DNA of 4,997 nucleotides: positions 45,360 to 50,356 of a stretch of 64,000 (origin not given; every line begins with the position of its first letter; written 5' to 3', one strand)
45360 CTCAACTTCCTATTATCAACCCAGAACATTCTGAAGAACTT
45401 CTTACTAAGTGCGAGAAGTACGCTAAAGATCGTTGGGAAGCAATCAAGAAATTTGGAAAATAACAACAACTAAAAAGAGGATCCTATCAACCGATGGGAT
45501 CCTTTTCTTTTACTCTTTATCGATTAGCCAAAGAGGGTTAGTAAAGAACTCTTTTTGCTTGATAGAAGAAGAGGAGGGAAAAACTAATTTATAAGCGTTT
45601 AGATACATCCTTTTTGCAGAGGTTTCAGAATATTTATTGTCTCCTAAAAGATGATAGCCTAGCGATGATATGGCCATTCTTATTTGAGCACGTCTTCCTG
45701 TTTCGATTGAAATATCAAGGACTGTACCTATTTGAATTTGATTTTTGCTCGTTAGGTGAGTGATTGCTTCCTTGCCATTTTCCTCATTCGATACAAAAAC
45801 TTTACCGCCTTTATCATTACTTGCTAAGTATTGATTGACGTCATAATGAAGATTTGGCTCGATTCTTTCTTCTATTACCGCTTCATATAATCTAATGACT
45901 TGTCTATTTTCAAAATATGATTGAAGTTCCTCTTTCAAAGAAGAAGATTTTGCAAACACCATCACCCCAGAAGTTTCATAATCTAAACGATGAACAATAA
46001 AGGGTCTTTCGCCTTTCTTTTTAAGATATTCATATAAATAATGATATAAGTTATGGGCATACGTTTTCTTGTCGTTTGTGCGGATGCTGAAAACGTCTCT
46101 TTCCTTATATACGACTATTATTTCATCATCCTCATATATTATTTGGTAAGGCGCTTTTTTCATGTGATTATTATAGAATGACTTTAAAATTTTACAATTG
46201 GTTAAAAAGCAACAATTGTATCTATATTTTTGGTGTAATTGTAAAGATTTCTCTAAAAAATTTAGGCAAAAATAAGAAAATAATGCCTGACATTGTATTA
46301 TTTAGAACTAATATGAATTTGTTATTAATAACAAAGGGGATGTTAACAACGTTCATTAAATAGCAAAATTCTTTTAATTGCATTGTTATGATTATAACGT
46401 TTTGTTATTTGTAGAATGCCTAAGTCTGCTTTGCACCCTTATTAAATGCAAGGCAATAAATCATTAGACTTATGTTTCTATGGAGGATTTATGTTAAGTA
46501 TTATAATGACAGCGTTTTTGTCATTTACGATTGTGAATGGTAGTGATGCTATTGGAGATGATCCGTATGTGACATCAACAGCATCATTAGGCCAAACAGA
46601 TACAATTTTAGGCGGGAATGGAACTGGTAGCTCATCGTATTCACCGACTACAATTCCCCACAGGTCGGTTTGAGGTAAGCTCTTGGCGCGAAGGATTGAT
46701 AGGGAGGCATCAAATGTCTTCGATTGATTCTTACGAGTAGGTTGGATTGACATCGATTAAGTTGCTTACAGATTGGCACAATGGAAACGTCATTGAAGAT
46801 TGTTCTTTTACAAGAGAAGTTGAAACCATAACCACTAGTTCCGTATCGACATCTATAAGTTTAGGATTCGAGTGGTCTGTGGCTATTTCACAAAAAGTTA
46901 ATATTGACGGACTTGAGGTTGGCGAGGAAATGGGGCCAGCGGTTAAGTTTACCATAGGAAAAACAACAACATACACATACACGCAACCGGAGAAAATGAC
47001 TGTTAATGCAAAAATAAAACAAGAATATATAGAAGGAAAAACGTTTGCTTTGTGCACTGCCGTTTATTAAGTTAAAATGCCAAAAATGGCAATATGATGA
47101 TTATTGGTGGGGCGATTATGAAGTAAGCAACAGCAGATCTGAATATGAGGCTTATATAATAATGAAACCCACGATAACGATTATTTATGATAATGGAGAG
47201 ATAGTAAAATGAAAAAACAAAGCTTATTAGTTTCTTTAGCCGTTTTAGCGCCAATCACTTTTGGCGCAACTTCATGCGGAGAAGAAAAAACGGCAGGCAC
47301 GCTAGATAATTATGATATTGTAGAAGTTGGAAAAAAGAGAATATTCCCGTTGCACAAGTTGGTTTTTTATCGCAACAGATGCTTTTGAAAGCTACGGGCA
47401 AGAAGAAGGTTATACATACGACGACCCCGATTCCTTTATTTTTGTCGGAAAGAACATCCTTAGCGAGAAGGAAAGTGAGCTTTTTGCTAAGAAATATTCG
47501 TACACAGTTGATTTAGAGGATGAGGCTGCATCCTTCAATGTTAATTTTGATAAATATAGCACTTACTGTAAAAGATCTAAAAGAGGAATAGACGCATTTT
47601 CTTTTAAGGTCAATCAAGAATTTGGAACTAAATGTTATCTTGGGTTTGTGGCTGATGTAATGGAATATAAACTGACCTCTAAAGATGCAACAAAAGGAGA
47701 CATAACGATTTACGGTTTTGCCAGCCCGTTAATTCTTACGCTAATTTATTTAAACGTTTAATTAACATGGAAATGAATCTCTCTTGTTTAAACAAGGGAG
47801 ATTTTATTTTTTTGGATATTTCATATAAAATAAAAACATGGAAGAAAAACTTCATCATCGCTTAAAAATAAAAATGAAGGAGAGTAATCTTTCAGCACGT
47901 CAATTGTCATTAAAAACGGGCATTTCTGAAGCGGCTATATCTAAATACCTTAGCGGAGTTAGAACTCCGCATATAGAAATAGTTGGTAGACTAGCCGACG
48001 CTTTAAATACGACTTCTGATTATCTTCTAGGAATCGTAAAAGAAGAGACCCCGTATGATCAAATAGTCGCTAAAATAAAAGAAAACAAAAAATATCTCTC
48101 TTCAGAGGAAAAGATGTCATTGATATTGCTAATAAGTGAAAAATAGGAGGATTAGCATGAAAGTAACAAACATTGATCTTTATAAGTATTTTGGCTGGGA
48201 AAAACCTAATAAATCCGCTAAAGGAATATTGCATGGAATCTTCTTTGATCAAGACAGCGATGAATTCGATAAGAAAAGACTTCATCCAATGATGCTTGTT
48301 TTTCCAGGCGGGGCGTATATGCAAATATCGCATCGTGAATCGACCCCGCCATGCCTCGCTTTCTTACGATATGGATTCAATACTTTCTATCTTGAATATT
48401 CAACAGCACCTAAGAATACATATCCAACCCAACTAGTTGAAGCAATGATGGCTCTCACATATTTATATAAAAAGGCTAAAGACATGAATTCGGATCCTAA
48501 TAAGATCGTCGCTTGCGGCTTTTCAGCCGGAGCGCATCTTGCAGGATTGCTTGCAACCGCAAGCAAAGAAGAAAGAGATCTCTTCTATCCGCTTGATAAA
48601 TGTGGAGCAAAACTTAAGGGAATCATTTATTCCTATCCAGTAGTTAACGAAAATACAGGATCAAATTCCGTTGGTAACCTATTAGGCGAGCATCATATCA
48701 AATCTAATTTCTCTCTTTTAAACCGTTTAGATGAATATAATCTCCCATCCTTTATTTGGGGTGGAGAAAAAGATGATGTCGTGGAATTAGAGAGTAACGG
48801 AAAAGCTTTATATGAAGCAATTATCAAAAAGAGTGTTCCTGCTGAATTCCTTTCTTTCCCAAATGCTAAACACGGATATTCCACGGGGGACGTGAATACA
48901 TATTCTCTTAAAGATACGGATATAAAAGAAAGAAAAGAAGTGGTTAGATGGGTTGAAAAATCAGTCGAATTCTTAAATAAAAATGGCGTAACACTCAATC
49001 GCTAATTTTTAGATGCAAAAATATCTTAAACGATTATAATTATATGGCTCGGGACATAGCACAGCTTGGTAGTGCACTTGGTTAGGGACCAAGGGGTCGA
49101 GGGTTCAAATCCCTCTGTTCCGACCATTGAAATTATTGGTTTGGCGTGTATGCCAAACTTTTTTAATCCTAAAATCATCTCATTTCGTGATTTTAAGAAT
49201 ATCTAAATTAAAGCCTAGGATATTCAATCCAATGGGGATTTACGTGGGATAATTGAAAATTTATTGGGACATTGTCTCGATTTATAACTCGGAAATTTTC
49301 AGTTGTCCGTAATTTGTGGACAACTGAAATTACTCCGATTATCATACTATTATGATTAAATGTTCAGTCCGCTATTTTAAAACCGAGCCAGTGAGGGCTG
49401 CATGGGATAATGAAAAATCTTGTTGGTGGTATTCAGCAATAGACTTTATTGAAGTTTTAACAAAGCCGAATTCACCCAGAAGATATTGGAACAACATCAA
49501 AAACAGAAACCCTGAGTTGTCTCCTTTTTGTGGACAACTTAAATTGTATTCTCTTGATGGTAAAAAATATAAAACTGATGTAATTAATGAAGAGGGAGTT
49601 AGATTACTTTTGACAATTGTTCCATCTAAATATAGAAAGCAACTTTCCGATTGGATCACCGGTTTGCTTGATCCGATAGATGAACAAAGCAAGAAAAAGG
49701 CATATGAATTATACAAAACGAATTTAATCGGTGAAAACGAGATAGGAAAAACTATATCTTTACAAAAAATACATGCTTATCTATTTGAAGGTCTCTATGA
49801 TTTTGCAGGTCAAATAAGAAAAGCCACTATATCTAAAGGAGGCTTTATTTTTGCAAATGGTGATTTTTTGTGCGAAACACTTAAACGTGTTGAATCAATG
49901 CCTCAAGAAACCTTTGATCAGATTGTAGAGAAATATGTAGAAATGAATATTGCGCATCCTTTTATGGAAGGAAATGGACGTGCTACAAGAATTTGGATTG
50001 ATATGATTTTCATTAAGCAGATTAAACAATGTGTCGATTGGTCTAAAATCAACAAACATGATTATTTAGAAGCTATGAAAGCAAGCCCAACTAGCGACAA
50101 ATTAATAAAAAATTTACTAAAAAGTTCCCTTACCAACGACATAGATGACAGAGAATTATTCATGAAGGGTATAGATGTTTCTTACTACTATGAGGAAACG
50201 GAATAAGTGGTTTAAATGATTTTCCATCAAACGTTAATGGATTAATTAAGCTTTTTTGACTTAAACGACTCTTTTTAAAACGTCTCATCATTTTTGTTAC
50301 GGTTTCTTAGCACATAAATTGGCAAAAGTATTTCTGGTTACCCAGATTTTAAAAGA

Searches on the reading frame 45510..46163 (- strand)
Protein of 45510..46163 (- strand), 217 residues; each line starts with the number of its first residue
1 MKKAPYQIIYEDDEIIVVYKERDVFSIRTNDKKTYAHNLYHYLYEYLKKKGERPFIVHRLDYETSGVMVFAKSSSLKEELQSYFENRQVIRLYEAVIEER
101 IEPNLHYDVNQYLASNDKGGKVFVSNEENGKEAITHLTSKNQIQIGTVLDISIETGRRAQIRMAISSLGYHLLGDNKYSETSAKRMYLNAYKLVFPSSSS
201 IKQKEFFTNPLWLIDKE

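Call 28: search_protein_families(library=pfam, proteins=[window:45510-46163:-], max_evalue=0.001)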
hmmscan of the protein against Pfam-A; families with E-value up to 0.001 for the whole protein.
window:45510-46163:- (217 aa): 1 family
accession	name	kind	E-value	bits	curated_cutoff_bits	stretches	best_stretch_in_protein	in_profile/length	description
PF00849.27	PseudoU_synth_2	-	8e-22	78.5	26.8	1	15-165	2-150/152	RNA pseudouridylate synthase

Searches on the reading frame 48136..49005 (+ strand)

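Call 64: search_protein_families(library=pfam, proteins=[window:48136-49005:+], max_evalue=0.00001)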
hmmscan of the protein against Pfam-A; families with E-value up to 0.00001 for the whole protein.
window:48136-49005:+ (289 aa): 4 families
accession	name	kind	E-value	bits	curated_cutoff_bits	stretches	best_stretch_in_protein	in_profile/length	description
PF20434.5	BD-FAE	-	4.2e-20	72.6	26.8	1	47-220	10-207/215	BD-FAE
PF07859.19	Abhydrolase_3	-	9.4e-14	52.1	25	1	58-178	6-119/210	alpha/beta hydrolase fold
PF01738.24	DLH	-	5.6e-07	29.8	21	1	112-254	86-194/217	Dienelactone hydrolase family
PF00326.27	Peptidase_S9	-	4.5e-06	26.7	22.6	0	115-259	59-200/213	Prolyl oligopeptidase family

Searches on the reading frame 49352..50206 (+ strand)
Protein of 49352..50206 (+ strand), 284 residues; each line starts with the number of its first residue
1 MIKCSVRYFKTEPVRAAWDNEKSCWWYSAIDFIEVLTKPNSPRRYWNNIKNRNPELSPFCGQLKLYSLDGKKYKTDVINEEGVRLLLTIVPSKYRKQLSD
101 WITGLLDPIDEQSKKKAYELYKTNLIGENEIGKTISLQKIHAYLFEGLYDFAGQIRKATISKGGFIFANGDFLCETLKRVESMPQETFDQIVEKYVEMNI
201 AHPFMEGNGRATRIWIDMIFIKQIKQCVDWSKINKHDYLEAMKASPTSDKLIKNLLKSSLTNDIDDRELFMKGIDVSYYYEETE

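Call 64: search_protein_families(library=pfam, proteins=[window:49352-50206:+], max_evalue=0.00001)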
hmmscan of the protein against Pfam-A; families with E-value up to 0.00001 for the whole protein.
window:49352-50206:+ (284 aa): 2 families
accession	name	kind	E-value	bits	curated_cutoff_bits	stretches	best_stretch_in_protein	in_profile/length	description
PF02661.23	Fic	-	3.1e-11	44.4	24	1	137-218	7-91/93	Fic/DOC family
PF02498.22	Bro-N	-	2.2e-06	28.6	25.6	1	14-104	2-92/96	BRO family, N-terminal domain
